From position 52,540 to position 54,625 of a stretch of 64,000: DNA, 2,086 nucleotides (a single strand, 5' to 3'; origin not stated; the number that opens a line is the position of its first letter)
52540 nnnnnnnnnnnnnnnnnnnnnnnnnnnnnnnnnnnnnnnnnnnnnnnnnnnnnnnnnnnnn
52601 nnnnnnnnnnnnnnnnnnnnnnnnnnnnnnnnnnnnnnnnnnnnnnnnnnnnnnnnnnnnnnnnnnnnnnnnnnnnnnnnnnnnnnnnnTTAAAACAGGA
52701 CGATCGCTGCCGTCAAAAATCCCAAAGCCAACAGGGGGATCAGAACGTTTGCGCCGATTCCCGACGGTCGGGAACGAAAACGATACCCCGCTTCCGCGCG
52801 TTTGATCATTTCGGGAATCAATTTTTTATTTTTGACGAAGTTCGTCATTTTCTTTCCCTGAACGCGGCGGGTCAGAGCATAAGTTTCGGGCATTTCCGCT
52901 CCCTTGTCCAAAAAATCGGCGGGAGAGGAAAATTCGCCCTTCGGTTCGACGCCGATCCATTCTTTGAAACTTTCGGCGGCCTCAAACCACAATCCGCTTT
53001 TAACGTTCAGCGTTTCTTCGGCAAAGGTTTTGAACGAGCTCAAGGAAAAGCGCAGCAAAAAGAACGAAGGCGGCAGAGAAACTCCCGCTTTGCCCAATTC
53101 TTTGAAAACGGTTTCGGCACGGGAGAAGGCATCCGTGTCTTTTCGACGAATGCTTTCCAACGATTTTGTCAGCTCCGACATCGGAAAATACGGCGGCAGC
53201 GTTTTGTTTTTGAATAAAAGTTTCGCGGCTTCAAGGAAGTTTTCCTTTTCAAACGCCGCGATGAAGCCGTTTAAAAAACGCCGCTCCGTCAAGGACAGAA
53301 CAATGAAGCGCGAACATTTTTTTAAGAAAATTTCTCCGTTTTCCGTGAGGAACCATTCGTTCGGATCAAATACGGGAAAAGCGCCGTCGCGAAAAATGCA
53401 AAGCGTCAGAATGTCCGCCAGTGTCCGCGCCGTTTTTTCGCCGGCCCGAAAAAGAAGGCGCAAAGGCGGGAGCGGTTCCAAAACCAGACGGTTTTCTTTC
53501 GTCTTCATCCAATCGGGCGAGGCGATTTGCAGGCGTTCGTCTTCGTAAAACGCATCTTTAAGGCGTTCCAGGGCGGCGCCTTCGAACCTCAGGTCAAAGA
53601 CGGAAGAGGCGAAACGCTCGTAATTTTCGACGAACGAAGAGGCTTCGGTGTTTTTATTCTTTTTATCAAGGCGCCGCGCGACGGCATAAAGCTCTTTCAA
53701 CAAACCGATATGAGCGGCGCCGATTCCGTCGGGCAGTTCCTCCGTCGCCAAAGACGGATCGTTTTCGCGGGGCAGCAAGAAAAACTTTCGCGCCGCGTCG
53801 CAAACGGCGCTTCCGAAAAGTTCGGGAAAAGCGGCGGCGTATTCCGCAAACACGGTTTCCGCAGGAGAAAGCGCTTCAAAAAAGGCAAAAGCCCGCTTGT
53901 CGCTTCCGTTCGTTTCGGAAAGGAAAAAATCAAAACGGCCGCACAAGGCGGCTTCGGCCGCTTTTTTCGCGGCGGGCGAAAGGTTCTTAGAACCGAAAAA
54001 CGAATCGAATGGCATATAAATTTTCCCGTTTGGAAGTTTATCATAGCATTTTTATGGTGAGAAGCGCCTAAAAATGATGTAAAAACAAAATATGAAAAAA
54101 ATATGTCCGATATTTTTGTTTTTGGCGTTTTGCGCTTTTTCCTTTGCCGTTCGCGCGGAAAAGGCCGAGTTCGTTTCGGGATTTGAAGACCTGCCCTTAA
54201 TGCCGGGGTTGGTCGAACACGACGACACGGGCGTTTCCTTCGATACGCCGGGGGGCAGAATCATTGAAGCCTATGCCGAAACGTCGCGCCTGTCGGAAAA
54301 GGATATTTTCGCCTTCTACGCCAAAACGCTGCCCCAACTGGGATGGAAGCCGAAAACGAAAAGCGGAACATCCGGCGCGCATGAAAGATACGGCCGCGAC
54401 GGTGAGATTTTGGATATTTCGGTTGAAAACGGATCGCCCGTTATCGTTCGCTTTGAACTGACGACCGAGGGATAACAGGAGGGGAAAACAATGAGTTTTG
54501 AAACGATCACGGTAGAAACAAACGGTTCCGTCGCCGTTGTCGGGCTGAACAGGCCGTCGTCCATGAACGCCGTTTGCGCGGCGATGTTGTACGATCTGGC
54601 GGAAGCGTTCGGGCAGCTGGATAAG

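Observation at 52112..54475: Three orphan genes between dut and the crotonase/rpsT-dnaA block: Sel1-repeat secreted protein, 441-aa tail-anchored protein, small secreted protein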

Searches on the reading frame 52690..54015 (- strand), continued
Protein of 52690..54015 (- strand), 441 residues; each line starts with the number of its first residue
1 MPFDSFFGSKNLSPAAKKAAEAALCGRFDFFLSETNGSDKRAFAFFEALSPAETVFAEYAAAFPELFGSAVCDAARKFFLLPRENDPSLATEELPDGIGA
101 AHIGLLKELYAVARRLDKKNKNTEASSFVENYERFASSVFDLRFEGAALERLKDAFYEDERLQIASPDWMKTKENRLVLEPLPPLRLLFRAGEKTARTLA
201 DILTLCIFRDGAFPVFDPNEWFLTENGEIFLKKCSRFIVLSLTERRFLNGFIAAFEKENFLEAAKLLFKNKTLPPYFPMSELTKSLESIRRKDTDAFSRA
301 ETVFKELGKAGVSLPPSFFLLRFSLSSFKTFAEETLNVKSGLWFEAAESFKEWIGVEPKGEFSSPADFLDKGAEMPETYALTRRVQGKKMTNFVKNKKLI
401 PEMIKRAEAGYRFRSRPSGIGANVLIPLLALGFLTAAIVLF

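Call 28: search_protein_representatives(alignment_id=A2)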
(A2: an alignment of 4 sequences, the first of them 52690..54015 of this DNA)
Query: 4 sequences, 448 profile positions. Proteins with E-value up to 0.001 (for the whole library): 115; up to 1e-10: 28; up to 1e-30: 10. The best 115 are listed.
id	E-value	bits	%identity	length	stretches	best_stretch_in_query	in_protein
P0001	2.1e-232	788.2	-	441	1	1-448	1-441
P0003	1.5e-147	508.6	-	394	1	1-332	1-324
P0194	2.6e-79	283.6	-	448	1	51-443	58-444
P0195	9.1e-77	275.2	-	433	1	1-423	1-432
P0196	3.8e-68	246.8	-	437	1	44-442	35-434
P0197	3.9e-47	177.6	-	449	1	2-448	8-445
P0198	7.1e-47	176.7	-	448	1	3-440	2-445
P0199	3.0e-37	145.0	-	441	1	44-417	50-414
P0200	3.6e-33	131.5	-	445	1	33-436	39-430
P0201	1.1e-31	126.6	-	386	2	126-277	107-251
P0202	9.2e-30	120.3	-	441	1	43-416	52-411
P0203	6.6e-28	114.2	-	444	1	131-435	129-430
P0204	8.8e-28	113.8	-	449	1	133-442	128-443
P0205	1.1e-25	106.8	-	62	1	387-448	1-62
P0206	4.1e-21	91.8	-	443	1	46-428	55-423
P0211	1.1e-16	77.1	-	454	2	135-415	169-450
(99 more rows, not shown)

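Call 43: find_encoding_contigs(protein=P0002, flank=8000, max_places=2)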
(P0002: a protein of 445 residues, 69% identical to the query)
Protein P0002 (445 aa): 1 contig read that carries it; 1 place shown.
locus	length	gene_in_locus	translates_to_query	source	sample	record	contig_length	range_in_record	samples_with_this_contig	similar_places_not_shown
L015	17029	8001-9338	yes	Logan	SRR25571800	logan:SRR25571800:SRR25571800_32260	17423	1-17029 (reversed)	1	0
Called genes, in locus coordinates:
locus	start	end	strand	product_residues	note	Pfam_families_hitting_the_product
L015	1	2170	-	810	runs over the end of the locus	PF02518:HATPase_c, PF00204:DNA_gyraseB, PF01751:Toprim, PF21249:GyrB_hook (weak), PF00986:DNA_gyraseB_C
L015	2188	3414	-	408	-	PF02463:SMC_N, PF13175:AAA_15 (weak), PF13476:AAA_23 (weak), PF13304:AAA_21 (weak)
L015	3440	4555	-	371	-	PF00712:DNA_pol3_beta, PF02767:DNA_pol3_beta_2, PF02768:DNA_pol3_beta_3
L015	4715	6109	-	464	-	PF11638:DnaA_N, PF00308:Bac_DnaA, PF08299:Bac_DnaA_C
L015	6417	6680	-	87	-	PF01649:Ribosomal_S20p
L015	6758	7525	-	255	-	PF00378:ECH_1, PF16113:ECH_2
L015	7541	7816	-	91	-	-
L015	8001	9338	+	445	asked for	-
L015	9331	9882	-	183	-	-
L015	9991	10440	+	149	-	PF00692:dUTPase, PF22769:DCD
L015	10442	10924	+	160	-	PF06347:SH3_4, PF08239:SH3_3 (weak)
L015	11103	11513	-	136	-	-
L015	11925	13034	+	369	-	PF13784:Fic_N, PF02661:Fic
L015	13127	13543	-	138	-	PF01475:FUR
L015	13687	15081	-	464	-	PF03060:NMO (weak)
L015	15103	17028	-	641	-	?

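Call 44: find_encoding_contigs(protein=P0005, flank=8000, max_places=3)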
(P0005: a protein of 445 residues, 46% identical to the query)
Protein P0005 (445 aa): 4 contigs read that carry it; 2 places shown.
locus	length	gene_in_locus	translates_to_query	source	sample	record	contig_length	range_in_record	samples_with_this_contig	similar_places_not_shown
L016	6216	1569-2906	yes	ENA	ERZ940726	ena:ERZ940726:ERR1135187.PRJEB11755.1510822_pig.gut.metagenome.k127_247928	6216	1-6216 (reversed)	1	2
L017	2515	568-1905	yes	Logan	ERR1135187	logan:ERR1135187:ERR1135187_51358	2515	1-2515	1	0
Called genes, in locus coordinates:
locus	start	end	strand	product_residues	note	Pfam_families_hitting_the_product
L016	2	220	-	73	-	?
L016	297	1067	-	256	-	PF00378:ECH_1, PF16113:ECH_2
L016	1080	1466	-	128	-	-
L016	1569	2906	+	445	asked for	-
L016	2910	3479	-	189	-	-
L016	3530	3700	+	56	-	-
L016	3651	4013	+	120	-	PF00692:dUTPase, PF22769:DCD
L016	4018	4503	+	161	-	PF06347:SH3_4, PF08239:SH3_3 (weak)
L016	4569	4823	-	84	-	PF04233:Phage_Mu_F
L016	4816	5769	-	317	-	PF15607:Ntox44 (weak), PF01476:LysM (faint)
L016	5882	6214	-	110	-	?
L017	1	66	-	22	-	?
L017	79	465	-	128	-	-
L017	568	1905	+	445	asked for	-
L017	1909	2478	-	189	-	-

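Call 47: find_encoding_contigs(protein=P0211, flank=8000, max_places=2)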
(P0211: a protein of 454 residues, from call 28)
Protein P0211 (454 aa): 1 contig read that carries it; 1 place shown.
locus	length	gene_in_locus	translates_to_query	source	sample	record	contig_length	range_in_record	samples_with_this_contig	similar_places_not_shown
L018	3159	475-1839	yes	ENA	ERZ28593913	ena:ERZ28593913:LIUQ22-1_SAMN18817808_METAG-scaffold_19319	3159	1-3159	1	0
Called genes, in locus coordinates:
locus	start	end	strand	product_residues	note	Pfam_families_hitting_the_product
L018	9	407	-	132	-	PF27226:AF_1845 (weak)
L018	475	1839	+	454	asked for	-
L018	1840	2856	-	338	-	PF01210:NAD_Gly3P_dh_N, PF02558:ApbA, PF02737:3HCDH_N (faint), PF03446:NAD_binding_2 (weak), PF03807:F420_oxidored, PF07479:NAD_Gly3P_dh_C, PF20618:GPD_NAD_C_bact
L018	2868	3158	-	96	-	?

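Call 49: search_protein_families(library=pfam, proteins=[L018:9-407:-, L007:5856-6269:-, P0007], max_evalue=10)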
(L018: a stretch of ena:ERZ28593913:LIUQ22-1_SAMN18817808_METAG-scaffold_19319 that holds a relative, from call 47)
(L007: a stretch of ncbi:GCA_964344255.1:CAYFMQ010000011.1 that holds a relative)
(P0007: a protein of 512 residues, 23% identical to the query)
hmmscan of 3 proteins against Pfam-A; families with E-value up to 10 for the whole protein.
L018:9-407:- (132 aa): 1 family
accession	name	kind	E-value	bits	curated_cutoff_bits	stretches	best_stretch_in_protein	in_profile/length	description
PF12791.13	RsgI_N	-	0.023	15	25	1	98-121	10-32/40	Anti-sigma factor N-terminus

L007:5856-6269:- (137 aa): 0 families

P0007 (512 aa): 4 families
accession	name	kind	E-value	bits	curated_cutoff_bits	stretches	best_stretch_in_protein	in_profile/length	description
PF03109.22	ABC1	-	5.7e-77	258.6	22.9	1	92-336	2-243/244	ABC1 atypical kinase-like domain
PF01636.29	APH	-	0.016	15.4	23.2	1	256-308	141-198/239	Phosphotransferase enzyme family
PF00069.31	Pkinase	-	0.12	12.2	31.7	1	276-313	114-151/263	Protein kinase domain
PF04100.18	Vps53_N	-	0.28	10.6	26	1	308-391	242-321/372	Vps53, N-terminal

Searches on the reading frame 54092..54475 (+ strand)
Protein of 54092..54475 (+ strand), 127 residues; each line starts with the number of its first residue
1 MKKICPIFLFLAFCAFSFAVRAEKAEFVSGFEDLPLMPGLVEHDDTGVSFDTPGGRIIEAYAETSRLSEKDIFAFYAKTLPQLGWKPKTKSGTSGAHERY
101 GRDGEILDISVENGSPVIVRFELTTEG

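Call 3: search_protein_families(library=pfam, proteins=[window:54092-54475:+], max_evalue=0.1)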
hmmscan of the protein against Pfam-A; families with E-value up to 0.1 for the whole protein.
window:54092-54475:+ (127 aa): 0 families

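Call 4: search_protein_families(library=ncbifam, proteins=[window:54092-54475:+], max_evalue=0.1)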
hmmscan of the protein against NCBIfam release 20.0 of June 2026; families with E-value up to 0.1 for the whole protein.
window:54092-54475:+ (127 aa): 0 families

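Call 20: find_homologous_proteins(query=window:54092-54475:+)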
Query window:54092-54475:+ (127 aa): 254 proteins with E <= 0.001 among 270 candidates; the best 120 are listed.
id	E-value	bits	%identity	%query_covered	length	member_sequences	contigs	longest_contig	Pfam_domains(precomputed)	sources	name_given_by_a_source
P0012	9.2e-73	260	99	94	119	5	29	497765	-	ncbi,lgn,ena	-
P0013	2.3e-55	204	75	100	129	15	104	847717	-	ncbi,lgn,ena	-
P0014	8.1e-46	173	89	72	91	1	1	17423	-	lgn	-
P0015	3.6e-44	168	64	100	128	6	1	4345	-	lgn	-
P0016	1.4e-38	149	59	97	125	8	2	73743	PF27226.1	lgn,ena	-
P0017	3.6e-35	138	54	93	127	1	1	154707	PF27226.1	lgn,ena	-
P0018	7.5e-32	128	60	83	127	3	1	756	PF27226.1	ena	-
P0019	2.5e-31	126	52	87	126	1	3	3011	-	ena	-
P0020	3.4e-31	126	56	94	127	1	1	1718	PF27226.1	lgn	-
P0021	4.2e-31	125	53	99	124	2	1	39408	-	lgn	-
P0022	4.4e-31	125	56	83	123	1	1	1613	-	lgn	-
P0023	6.8e-31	125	52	99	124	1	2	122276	-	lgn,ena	-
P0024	9.8e-31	124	51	94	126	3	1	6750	-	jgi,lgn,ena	-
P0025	1.1e-30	124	53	94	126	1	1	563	-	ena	-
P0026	1.6e-30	123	54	78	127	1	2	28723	PF27226.1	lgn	-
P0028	4.5e-30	122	53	98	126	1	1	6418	PF27226.1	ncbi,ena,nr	ncbi:MAG: hypothetical protein IJ846_00525 [Alphaproteobacteria bacterium]|nr:hypothetical protein [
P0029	5.6e-30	122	52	99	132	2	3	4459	PF27226.1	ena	-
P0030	6.1e-30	122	52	98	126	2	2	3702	PF27226.1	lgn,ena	-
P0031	6.6e-30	121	59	78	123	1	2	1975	PF27226.1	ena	-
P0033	4.3e-29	119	51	94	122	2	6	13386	PF27226.1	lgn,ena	-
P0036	9.9e-29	118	56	79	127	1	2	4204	PF27226.1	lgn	-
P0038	2.4e-28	116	53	86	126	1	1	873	PF27226.1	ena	-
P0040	4.3e-28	116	51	94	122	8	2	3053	PF27226.1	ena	-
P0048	2.8e-27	113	55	78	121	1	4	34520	PF27226.1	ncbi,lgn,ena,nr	ncbi:MAG: hypothetical protein IJ752_03315 [Alphaproteobacteria bacterium]|nr:hypothetical protein [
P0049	5.3e-27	112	57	77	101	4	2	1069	PF27226.1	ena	-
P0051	7.0e-27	112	53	91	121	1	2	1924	PF27226.1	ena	-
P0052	1.2e-26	111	58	77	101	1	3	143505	PF27226.1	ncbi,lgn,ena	-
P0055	3.7e-26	109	57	77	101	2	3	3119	PF27226.1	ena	-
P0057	1.2e-25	108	55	77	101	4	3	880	PF27226.1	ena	-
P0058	1.3e-25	108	46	98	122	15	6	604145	PF27226.1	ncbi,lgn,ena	-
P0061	2.5e-25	107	52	93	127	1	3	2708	PF27226.1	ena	-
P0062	3.4e-25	106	53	77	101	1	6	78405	PF27226.1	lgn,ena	-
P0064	8.4e-25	105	55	77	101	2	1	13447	PF27226.1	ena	-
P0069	5.4e-24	102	54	77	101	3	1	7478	PF27226.1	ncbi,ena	-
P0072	3.6e-23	100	54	76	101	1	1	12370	PF27226.1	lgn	-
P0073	5.3e-23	99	49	91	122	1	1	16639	PF27226.1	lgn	-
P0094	3.4e-20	90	42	98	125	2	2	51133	PF27226.1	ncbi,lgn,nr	ncbi:MAG: hypothetical protein MJ247_05685 [Alphaproteobacteria bacterium]|nr:hypothetical protein [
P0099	2.7e-19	87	46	94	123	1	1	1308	PF27226.1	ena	-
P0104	6.3e-19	86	47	82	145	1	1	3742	PF27226.1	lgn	-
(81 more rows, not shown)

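Call 49: search_protein_families(library=pfam, proteins=[P0016, P0028, window:54092-54475:+], max_evalue=10)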
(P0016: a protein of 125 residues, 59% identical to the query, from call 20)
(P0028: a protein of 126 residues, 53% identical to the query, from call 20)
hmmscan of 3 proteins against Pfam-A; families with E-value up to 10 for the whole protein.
P0016 (125 aa): 1 family
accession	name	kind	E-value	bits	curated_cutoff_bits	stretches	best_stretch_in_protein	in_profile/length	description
PF17503.7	DUF5435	-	0.15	12.1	27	1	42-68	101-127/205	Family of unknown function (DUF5435)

P0028 (126 aa): 1 family
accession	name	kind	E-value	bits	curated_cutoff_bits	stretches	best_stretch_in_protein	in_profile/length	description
PF12461.13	DUF3688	-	0.018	14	25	1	28-75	40-88/692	Spiroplasma phage ORF1-like family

window:54092-54475:+ (127 aa): 0 families

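Call 59: predict_structure(alignment_id=A3)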
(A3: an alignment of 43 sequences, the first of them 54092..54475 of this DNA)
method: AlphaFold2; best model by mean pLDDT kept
length: 127 residues; sequences in the alignment: 43
mean_pLDDT: 86.5   pTM: 0.75
mean pLDDT of the five models: 86.5, 85.4, 83.9, 83.4, 81.5
residues with pLDDT >= 90: 74; 70-90: 36; 50-70: 16; < 50: 1
segments of 3 or more residues with pLDDT < 50: none
pLDDT, mean of each block of 10 residues (from residue 1): 63 70 82 94 83 89 96 97 92 80 96 94 91
secondary structure, 60 per line:
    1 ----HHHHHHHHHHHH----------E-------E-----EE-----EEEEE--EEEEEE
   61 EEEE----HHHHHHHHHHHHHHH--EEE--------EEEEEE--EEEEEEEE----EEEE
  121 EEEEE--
elements in order: H5-16 E48-52 E55-64 H69-83 E86-88 E97-102 E105-112 E117-125

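Call 61: fold_search(model_id=the predicted structure, library=pdb)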
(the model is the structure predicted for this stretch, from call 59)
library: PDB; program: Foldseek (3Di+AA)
matches with E <= 10: 1176; with E <= 0.001: 0
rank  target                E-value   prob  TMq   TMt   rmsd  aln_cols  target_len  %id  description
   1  4fpw_A                7.4e-03  0.97  0.33  0.29   7.8       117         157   10  Crystal Structure of CalU16 from Micromonospora echinospora. Northeast Structural Genomics Consortium Target MiR12. (released 2012-12-12)
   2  4fpw_B                1.0e-02  0.95  0.32  0.27   8.3       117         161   11  Crystal Structure of CalU16 from Micromonospora echinospora. Northeast Structural Genomics Consortium Target MiR12. (released 2012-12-12)
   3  6td9_B                1.9e-02  1.00  0.53  0.29   8.3       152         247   12  X-ray structure of mature PA1624 from Pseudomonas aeruginosa PAO1 (released 2019-12-04)
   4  6xrf_G                3.4e-02  0.97  0.42  0.39   9.2       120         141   12  EagT6 Tse6 NT complex (released 2020-12-30)
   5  2zfd_B                4.0e-02  1.00  0.40  0.44   4.0        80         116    9  The crystal structure of plant specific calcium binding protein AtCBL2 in complex with the regulatory domain of AtCIPK (released 2008-02-19)
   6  1yem_B                4.7e-02  0.20  0.18  0.14  17.5       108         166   15  Conserved hypothetical protein Pfu-838710-001 from Pyrococcus furiosus (released 2005-01-11)
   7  1tu1_A                5.2e-02  0.91  0.36  0.33   8.2       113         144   12  Crystal Structure of Protein of Unknown Function PA94 from Pseudomonas aeruginosa, Putative Regulator (released 2004-08-03)
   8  6td9_A                5.8e-02  1.00  0.53  0.29   8.5       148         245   11  X-ray structure of mature PA1624 from Pseudomonas aeruginosa PAO1 (released 2019-12-04)
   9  6xrf_A                6.5e-02  0.89  0.39  0.36  10.9       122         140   14  EagT6 Tse6 NT complex (released 2020-12-30)
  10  6xrf_H                6.9e-02  0.87  0.38  0.34   9.1       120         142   12  EagT6 Tse6 NT complex (released 2020-12-30)
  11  1v2b_B                8.5e-02  0.89  0.39  0.34   9.2       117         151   13  Crystal Structure of PsbP Protein in the Oxygen-Evolving Complex of Photosystem II from Higher Plants (released 2004-05-18)
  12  9i4t_P                8.5e-02  0.28  0.20  0.16  18.0       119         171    9  Photosystem II from Arabidopsis thaliana (released 2026-03-25)
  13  3jcu_P                9.0e-02  0.30  0.20  0.16  18.1       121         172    8  Cryo-EM structure of spinach PSII-LHCII supercomplex at 3.2 Angstrom resolution (released 2016-05-25)
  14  9m8o_G                9.5e-02  0.51  0.31  0.18  12.3       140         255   13  Cryo-EM structure of bacteriophage NF5 baseplate (released 2025-12-17)
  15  1yem_A                9.5e-02  0.14  0.17  0.14  17.8       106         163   15  Conserved hypothetical protein Pfu-838710-001 from Pyrococcus furiosus (released 2005-01-11)
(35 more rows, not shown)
